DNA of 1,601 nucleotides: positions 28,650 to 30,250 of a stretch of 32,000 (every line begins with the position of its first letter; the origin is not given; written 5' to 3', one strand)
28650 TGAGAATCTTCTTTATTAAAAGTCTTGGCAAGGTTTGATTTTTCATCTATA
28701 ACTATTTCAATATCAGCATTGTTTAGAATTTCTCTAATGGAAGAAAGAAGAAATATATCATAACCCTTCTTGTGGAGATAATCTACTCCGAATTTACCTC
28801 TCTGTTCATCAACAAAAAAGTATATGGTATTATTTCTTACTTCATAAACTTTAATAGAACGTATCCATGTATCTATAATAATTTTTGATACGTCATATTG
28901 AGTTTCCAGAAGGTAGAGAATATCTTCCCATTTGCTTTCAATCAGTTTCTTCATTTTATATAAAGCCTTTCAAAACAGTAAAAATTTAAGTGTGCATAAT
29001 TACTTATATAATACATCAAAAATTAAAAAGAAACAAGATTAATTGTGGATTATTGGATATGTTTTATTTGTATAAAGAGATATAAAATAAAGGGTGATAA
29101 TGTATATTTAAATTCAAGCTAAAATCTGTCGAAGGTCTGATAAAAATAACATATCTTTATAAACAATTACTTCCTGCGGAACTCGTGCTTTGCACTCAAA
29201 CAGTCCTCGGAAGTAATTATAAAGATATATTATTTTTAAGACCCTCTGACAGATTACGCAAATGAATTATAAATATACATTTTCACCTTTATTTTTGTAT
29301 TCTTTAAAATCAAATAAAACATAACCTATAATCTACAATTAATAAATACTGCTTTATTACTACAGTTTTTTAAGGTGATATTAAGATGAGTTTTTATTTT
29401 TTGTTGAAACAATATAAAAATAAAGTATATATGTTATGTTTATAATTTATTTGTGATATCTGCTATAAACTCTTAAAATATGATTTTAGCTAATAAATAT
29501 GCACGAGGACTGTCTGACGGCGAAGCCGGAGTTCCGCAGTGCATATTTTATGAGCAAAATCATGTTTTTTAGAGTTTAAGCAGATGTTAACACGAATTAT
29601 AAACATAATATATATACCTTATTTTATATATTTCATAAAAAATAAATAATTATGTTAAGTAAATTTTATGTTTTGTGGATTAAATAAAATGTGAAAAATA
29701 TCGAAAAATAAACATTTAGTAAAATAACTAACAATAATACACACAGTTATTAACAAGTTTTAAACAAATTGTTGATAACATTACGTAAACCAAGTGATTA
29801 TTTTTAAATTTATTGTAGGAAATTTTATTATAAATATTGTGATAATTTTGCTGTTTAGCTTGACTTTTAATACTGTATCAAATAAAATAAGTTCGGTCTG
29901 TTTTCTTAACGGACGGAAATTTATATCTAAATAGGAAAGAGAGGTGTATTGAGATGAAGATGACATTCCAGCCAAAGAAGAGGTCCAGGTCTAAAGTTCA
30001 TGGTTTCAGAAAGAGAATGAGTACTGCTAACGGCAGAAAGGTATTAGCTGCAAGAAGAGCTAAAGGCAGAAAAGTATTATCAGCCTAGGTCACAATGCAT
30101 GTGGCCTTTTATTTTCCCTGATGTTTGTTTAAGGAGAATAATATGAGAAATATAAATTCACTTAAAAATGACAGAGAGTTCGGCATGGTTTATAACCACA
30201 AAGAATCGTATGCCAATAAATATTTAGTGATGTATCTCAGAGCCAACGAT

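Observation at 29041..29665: Two adjacent long palindromes (about 240-300 bp) in the dnaA-rpmH origin spacer share a conserved apex with compensatory stem changes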

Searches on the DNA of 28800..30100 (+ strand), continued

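Call 64: search_with_rna_model(model_id=R1, sources=[L004, L088, L093, L105, L176, L182, L192, L218, L205, L265, L259, L266, L189], max_evalue=1, filters=off)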
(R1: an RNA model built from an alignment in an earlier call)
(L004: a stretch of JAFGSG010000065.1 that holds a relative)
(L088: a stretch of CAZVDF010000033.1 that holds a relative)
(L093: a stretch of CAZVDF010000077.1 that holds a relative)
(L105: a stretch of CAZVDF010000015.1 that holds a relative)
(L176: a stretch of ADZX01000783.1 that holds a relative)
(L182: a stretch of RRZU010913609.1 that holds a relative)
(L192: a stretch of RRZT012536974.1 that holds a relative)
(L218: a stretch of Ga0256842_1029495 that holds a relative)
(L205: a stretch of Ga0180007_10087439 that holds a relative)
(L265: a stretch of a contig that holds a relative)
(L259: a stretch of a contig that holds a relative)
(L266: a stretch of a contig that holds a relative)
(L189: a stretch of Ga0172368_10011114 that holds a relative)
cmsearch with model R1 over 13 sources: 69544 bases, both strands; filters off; matches with E-value up to 1: 16.
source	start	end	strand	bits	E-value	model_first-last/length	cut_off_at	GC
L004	1287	1365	+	69.4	9.4e-22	1-80/80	no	0.34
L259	2228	2312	+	69.4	9.6e-22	1-80/80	no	0.39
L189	5649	5733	+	64.3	6e-20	1-80/80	no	0.53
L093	2282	2360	-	64.2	6.5e-20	1-80/80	no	0.38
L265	980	1055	+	61.6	5.3e-19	1-80/80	no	0.39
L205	1806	1889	-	61.2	7.1e-19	1-80/80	no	0.32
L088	2830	2908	-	61.2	7.3e-19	1-80/80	no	0.37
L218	1563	1638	+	61.2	7.6e-19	1-80/80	no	0.32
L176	4774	4849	+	60.2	1.6e-18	1-80/80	no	0.32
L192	2356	2435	+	58.1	9.4e-18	1-80/80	no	0.35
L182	4736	4815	-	57.7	1.3e-17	1-80/80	no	0.31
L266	822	896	-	57.5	1.4e-17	1-80/80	no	0.44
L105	501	572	+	50.3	5.4e-15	1-80/80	no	0.49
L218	1564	1642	-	10.1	0.8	1-80/80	no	0.34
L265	4183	4235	+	9.9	0.96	1-80/80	no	0.26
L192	212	259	+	9.9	1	1-80/80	no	0.21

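Call 75: search_rna_families(source=L259, start=2100, end=2440, threshold=evalue, max_evalue=10)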
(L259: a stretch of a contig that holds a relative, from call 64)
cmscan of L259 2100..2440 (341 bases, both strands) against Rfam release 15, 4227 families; matches with E-value up to 10: 7.
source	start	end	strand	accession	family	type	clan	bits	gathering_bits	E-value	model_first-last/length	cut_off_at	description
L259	2226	2318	+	RF03621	MIR4245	Gene; miRNA;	-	30.7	74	0.0011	1-128/128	no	MIR4245 microRNA precursor family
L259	2212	2330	-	RF03912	mir-4659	Gene; miRNA;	-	25.4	92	0.0046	1-73/73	no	mir-4659 microRNA precursor family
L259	2197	2256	+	RF01810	pntA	Gene; sRNA;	-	20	54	1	1-62/62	no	pntA sRNA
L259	2223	2319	+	RF03489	mir-4796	Gene; miRNA;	-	18.2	90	0.4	12-84/93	no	mir-4796 microRNA precursor family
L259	2275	2350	-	RF01193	snoR20a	Gene; snRNA; snoRNA; CD-box;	-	18.1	42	3.2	1-90/90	no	Small nucleolar RNA snoR20a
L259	2223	2319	+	RF04128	MIR8562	Gene; miRNA;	-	17.7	211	0.47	1-242/242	no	MIR8562 microRNA precursor family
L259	2317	2395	+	RF01181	snR77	Gene; snRNA; snoRNA; CD-box;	CL00057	16.3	50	6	1-83/83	no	Small nucleolar RNA snR77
